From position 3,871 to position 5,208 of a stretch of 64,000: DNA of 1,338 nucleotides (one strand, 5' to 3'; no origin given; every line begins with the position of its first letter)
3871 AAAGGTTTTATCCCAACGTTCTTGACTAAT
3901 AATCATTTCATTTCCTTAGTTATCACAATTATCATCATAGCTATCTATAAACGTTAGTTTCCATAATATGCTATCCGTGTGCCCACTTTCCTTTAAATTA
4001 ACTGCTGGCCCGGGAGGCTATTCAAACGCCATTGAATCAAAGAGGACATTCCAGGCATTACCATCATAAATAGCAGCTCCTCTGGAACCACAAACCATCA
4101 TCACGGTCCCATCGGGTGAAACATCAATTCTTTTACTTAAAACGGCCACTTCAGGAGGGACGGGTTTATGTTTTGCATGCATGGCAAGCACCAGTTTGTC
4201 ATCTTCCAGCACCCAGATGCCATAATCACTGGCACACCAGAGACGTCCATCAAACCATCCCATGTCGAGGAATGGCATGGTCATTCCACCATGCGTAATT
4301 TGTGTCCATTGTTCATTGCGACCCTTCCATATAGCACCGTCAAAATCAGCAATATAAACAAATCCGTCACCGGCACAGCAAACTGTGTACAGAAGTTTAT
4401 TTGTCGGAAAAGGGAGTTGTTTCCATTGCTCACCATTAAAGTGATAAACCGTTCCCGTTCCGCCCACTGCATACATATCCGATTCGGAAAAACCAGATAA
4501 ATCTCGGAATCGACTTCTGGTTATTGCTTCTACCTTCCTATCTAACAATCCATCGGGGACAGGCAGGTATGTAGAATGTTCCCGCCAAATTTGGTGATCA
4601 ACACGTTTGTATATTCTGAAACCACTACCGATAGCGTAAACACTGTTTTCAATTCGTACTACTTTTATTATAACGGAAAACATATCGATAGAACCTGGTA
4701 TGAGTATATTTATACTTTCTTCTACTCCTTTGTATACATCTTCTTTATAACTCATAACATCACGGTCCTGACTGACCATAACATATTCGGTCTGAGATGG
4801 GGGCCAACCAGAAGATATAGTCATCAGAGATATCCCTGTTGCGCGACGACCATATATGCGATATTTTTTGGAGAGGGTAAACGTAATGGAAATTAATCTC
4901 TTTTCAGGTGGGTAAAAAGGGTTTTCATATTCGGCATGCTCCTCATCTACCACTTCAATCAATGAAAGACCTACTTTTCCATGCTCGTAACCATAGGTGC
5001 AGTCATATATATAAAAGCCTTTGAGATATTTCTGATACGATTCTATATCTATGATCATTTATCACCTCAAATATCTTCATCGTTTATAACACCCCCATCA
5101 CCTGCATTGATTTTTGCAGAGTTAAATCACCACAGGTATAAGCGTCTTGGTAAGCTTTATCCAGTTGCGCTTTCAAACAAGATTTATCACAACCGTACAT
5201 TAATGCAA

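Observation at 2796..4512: Near-identical 570-bp direct repeats covering the 3' halves of paralogs B and C point to gene conversion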

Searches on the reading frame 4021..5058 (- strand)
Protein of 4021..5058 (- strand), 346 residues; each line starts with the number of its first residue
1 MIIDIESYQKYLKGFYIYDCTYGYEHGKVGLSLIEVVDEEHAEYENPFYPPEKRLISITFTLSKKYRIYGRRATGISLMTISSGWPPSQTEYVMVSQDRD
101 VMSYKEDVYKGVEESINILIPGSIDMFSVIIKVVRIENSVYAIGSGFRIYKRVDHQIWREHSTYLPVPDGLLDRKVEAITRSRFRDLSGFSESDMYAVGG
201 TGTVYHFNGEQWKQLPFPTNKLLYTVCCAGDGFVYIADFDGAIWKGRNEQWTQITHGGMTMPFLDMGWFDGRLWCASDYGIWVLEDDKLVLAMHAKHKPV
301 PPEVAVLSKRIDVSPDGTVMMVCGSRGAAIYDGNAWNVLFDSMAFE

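Call 6: search_protein_families(proteins=[window:4021-5058:-], library=ncbifam, max_evalue=0.01)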
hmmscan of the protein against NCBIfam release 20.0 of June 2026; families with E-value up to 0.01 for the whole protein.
window:4021-5058:- (346 aa): 0 families

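Call 13: find_homologous_proteins(query=window:4021-5058:-, max_evalue=0.00001)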
Query window:4021-5058:- (346 aa): 85 proteins with E <= 0.00001 among 1119 candidates.
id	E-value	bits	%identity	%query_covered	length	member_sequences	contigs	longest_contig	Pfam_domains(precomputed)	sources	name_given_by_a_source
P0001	1.2e-239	812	100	100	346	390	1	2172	-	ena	-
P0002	6.9e-208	708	86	100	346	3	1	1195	-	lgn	-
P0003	3.7e-197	673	82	100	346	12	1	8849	-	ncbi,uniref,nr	ncbi:hypothetical protein H9644_21285 [Escherichia sp. Sa2BVA5]|uniref:Uncharacterized protein n=1 T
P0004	7.0e-187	639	78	100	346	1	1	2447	-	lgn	-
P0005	5.4e-183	626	75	100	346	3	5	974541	-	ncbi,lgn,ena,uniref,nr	ncbi:TPA: hypothetical protein OPR08_002019 [Citrobacter koseri]|uniref:WD40/YVTN/BNR-like repeat-co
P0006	1.3e-180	618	74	100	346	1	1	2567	-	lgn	-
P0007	6.6e-176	603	72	100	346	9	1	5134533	-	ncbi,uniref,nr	ncbi:hypothetical protein RQL50_14975 [Citrobacter freundii]|uniref:WD40/YVTN/BNR-like repeat-contai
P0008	5.2e-175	600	74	100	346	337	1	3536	-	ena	-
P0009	5.3e-171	586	72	100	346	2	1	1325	-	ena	-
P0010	3.2e-168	577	68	100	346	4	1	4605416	-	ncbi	-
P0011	1.6e-167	575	69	100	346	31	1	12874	-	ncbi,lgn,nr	ncbi:hypothetical protein NKL93_004332 [Salmonella enterica]|nr:hypothetical protein [Salmonella ent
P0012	2.6e-165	568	68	100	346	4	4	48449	-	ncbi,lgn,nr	ncbi:hypothetical protein QEA29_004528 [Salmonella enterica]|nr:hypothetical protein [Salmonella ent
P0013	2.8e-124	433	78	71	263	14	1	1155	-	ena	-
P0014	7.4e-118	412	53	100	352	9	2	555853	-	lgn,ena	-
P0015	3.4e-113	396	67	72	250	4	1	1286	-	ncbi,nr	ncbi:WD40/YVTN/BNR-like repeat-containing protein, partial [Citrobacter freundii]|nr:hypothetical pr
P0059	6.9e-45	172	31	99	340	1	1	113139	-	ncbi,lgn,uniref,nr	ncbi:hypothetical protein [Pseudomonas sp. RIT-PI-AD]|uniref:hypothetical protein n=1 Tax=Pseudomona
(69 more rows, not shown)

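Call 15: find_encoding_contigs(protein=P0005, flank=10000, max_places=3)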
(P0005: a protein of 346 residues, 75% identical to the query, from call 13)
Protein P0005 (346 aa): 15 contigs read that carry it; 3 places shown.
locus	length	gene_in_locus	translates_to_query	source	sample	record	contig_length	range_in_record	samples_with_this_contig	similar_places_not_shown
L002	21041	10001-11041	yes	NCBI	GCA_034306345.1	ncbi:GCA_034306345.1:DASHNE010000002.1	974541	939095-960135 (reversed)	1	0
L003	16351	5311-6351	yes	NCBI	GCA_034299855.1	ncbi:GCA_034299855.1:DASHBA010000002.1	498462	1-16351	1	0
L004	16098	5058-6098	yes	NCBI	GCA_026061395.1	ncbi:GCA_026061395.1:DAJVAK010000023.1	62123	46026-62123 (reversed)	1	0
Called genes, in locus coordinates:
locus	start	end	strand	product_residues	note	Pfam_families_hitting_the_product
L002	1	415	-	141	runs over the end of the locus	PF04965:GPW_gp25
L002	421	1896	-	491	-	PF05943:VipB, PF18945:VipB_2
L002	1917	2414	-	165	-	PF05591:T6SS_VipA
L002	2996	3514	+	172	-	PF05638:T6SS_HCP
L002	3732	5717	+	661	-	PF06715:Gp5_C (faint), PF05954:Phage_GPD, PF04717:Phage_base_V, PF20093:DUF6484 (faint), PF22178:Gp5_trimer_C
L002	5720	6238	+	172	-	PF20093:DUF6484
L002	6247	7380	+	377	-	PF09937:DUF2169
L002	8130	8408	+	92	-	-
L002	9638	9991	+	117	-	PF15635:Tox-GHH2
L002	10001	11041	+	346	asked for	-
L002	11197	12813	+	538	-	PF13665:Tox-PAAR-like, PF15635:Tox-GHH2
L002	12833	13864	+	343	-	-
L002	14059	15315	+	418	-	PF13646:HEAT_2 (faint)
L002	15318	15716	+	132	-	PF00085:Thioredoxin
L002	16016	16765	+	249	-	PF01471:PG_binding_1, PF01551:Peptidase_M23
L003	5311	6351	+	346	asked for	-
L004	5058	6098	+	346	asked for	-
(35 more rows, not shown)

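Call 16: find_encoding_contigs(protein=P0003, flank=10000, max_places=3)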
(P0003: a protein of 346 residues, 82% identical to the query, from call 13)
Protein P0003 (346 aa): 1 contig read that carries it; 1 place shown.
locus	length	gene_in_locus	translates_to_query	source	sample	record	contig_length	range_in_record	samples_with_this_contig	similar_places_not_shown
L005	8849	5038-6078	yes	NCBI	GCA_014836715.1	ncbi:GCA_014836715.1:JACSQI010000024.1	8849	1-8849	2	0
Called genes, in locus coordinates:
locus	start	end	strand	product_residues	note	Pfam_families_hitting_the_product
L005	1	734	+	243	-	PF04717:Phage_base_V (weak), PF20093:DUF6484 (weak), PF22178:Gp5_trimer_C, PF06715:Gp5_C (faint), PF22178:Gp5_trimer_C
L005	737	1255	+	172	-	PF20093:DUF6484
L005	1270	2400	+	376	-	PF09937:DUF2169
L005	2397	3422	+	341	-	-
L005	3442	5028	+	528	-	PF13665:Tox-PAAR-like, PF15635:Tox-GHH2 (weak)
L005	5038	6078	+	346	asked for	-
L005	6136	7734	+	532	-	PF13665:Tox-PAAR-like, PF15635:Tox-GHH2 (weak)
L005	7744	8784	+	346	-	-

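Call 23: find_related_loci(query=A1, collection=genome_contigs, flank=8000)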
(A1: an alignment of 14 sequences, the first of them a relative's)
Query A1 (346 aa) in genome_contigs; peptide patterns used: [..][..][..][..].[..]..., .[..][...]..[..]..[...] (x = any residue, [..] = any of these).
35 stretches matched a pattern; 3 encode a relative of the query (tblastn E <= 1e-3); 3 distinct loci.
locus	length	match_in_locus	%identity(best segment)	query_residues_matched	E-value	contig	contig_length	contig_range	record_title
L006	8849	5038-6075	81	1-346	0e+0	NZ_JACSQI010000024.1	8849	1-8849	Escherichia whittamii strain Sa2BVA5 NODE_24_length_8849_cov_15.111719, whole genome shotgun sequence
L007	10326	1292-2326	69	1-346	8e-168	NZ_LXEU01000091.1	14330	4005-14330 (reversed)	Kluyvera georgiana ATCC 51603 Sequence00091, whole genome shotgun sequence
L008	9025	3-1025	51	11-345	5e-114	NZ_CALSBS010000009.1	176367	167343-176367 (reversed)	Pseudocitrobacter vendiensis strain CPO20170097T, whole genome shotgun sequence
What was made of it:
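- Tried and rejected: The scan of species-representative genomes returned only 3 loci (call 23), too few for a broad test.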

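Call 24: find_encoding_contigs(protein=P0007, flank=8000, max_places=2)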
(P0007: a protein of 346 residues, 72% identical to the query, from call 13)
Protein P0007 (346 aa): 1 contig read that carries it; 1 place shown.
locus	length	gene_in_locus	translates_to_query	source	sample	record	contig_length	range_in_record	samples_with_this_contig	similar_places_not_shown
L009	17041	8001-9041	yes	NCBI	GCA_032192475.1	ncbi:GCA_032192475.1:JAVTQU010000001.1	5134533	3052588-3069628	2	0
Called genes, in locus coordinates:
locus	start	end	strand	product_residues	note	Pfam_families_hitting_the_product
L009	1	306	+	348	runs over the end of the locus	-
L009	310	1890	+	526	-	PF13665:Tox-PAAR-like, PF15635:Tox-GHH2 (weak)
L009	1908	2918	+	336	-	-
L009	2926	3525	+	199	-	-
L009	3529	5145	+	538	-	PF13665:Tox-PAAR-like, PF15635:Tox-GHH2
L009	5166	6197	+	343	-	-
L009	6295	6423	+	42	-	-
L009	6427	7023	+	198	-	PF13665:Tox-PAAR-like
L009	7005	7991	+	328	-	PF15635:Tox-GHH2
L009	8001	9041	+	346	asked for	-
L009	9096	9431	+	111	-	PF15635:Tox-GHH2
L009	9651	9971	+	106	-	-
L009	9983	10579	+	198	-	PF13665:Tox-PAAR-like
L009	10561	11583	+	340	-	PF15635:Tox-GHH2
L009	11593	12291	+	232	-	-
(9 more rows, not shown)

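Call 25: find_encoding_contigs(protein=P0010, flank=8000, max_places=2)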
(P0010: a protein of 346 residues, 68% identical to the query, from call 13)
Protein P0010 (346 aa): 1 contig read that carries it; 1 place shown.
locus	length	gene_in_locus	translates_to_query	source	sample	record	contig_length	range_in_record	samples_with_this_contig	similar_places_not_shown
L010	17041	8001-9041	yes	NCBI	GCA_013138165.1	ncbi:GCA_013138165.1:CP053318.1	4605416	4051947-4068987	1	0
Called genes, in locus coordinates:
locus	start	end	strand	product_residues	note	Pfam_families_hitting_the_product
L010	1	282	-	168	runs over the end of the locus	PF05591:T6SS_VipA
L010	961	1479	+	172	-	PF05638:T6SS_HCP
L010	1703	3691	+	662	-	PF05954:Phage_GPD, PF04717:Phage_base_V, PF22178:Gp5_trimer_C, PF06715:Gp5_C (faint), PF22178:Gp5_trimer_C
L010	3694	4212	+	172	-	PF20093:DUF6484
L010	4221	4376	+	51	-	-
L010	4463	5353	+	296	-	PF09937:DUF2169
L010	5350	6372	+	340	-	PF08545:ACP_syn_III (weak)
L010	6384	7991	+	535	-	PF13665:Tox-PAAR-like, PF15635:Tox-GHH2 (weak)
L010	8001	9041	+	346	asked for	-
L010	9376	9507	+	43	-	-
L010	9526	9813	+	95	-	PF13665:Tox-PAAR-like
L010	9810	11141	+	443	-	PF13665:Tox-PAAR-like (faint), PF15635:Tox-GHH2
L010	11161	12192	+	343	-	-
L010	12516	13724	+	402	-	PF00872:Transposase_mut, PF10551:MULE (weak)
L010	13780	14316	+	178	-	PF15635:Tox-GHH2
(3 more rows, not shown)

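Call 26: find_encoding_contigs(protein=P0012, flank=8000, max_places=2)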
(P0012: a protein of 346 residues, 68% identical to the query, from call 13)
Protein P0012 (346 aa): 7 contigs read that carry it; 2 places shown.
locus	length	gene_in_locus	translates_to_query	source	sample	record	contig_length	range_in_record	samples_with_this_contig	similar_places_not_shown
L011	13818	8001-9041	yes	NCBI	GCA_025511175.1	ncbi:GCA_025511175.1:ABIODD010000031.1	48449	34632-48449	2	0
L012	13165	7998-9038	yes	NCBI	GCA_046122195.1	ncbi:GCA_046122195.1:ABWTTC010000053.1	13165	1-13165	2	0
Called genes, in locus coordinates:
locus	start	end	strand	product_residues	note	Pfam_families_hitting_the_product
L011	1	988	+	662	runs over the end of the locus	PF05954:Phage_GPD, PF04717:Phage_base_V, PF20093:DUF6484 (faint), PF22178:Gp5_trimer_C, PF06715:Gp5_C (faint), PF22178:Gp5_trimer_C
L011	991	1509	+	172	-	PF20093:DUF6484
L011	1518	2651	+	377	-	PF09937:DUF2169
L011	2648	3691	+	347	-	-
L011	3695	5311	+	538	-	PF13665:Tox-PAAR-like, PF15635:Tox-GHH2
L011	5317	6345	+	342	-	-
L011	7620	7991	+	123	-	PF15635:Tox-GHH2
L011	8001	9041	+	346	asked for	-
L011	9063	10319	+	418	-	PF13646:HEAT_2 (weak)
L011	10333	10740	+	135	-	PF00085:Thioredoxin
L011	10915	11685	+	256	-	PF01471:PG_binding_1, PF01551:Peptidase_M23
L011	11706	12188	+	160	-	-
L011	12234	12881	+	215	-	-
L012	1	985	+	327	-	PF04717:Phage_base_V, PF20093:DUF6484 (faint), PF22178:Gp5_trimer_C, PF06715:Gp5_C (faint), PF22178:Gp5_trimer_C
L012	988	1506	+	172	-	PF20093:DUF6484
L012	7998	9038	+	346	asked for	-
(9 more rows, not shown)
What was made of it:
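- On PAAR-like (DUF4150/PIPY) + Tox-GHH2 T6SS effector (Tse7-like): Relatives in other genera have the full architecture (calls 15, 16, 24-26).
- On Orphan immunity gene: Homologues lie 9-20 nt after GHH2 toxins (calls 15, 16, 24-26).
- Intact arrays in T6SS clusters (calls 15, 16, 24, 25, 26). There is one propeller gene directly after each toxin, 9-20 nt downstream (calls 15, 16, 24-26), which is the canonical immunity position.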

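Call 30: search_solved_structures(query=A1, max_evalue=1)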
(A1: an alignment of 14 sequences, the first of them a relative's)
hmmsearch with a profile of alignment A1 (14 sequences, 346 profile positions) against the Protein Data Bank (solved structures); distinct sequences matched with E-value up to 1: 0.
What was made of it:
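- Tried and rejected: A PDB sequence search with the family profile found nothing (call 30).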

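Call 39: find_encoding_contigs(protein=P0009, flank=5000, max_places=3)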
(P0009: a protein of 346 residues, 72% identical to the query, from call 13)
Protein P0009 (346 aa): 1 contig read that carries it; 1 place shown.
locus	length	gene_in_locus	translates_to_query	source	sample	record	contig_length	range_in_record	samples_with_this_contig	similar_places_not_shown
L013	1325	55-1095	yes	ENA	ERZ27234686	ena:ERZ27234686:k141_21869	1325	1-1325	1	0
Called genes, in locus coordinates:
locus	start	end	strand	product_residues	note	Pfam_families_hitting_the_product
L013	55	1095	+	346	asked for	-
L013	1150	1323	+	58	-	?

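Call 40: find_encoding_contigs(protein=P0002, flank=5000, max_places=3)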
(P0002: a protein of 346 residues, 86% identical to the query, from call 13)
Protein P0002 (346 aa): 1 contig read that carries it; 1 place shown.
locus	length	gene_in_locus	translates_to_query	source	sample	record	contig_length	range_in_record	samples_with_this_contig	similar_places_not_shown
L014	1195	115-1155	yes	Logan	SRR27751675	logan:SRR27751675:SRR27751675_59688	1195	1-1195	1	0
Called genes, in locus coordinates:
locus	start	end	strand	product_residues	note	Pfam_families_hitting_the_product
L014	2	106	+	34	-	?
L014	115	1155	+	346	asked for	-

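Call 41: find_encoding_contigs(protein=P0004, flank=5000, max_places=3)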
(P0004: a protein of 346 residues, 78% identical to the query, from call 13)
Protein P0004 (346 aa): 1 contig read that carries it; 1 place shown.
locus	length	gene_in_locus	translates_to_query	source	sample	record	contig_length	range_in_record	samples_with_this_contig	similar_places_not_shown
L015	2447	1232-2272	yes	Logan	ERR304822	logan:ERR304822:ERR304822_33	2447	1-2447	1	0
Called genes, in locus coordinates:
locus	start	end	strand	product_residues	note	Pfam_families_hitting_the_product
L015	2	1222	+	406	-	?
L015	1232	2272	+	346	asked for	-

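Call 42: find_encoding_contigs(protein=P0013, flank=5000, max_places=3)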
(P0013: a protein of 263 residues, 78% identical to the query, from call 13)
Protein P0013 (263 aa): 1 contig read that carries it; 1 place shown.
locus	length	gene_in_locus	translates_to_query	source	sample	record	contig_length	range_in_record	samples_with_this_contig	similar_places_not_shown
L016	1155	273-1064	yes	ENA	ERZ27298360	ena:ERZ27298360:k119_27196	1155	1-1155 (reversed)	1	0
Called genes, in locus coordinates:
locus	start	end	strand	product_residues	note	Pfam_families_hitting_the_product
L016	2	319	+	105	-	?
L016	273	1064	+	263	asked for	-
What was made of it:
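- Tried and rejected: Metagenomic contigs were short (calls 39-42).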

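Call 67: find_homologous_proteins(query=P0059, max_evalue=0.00001)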
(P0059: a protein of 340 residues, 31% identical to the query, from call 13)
Query P0059 (340 aa): 109 proteins with E <= 0.00001 among 3171 candidates.
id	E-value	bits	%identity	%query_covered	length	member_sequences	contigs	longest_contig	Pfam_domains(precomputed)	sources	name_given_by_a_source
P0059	2.3e-234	795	100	100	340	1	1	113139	-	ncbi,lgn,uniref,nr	ncbi:hypothetical protein [Pseudomonas sp. RIT-PI-AD]|uniref:hypothetical protein n=1 Tax=Pseudomona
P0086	1.7e-138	480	62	100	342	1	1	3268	-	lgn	-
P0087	3.1e-134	466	58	100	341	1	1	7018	-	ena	-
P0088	6.7e-134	464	58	99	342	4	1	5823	-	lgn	-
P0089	1.0e-132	461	58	100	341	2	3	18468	-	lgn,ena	-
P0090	2.8e-132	459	57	100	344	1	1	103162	-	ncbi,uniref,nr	ncbi:hypothetical protein [Chitinivorax sp. B]|uniref:hypothetical protein n=1 Tax=Chitinivorax sp. 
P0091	8.1e-132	458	57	100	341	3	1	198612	-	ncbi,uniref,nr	ncbi:hypothetical protein [Paraburkholderia bannensis]|uniref:hypothetical protein n=1 Tax=Paraburkh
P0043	1.1e-131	457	57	99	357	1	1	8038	-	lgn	-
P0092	1.1e-131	457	57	100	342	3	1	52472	-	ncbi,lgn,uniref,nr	ncbi:hypothetical protein LXA47_00435 [Massilia sp. P8910]|uniref:hypothetical protein n=1 Tax=Massi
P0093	1.2e-131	457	58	99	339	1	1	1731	-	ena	-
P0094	2.0e-131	456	56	100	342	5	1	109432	-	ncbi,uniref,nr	ncbi:hypothetical protein F2P44_22140 [Massilia sp. CCM 8695]|uniref:WD40 repeat domain-containing p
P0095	1.2e-130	454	57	100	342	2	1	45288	-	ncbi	ncbi:MAG: hypothetical protein V4805_14635 [Pseudomonadota bacterium]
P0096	1.4e-129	450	57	100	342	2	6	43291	-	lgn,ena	-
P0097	1.6e-129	450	55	99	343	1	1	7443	-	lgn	-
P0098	2.3e-129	449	56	99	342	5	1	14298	-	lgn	-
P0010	1.1e-50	191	32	99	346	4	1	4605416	-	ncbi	-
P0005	1.7e-50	190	32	99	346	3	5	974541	-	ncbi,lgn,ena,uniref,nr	ncbi:TPA: hypothetical protein OPR08_002019 [Citrobacter koseri]|uniref:WD40/YVTN/BNR-like repeat-co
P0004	4.2e-49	186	32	99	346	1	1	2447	-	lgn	-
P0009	1.5e-48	184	32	99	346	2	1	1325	-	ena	-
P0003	1.6e-47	180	32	99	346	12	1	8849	-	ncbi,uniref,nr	ncbi:hypothetical protein H9644_21285 [Escherichia sp. Sa2BVA5]|uniref:Uncharacterized protein n=1 T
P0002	1.6e-46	177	31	99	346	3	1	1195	-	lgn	-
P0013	1.8e-31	128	33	69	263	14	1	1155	-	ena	-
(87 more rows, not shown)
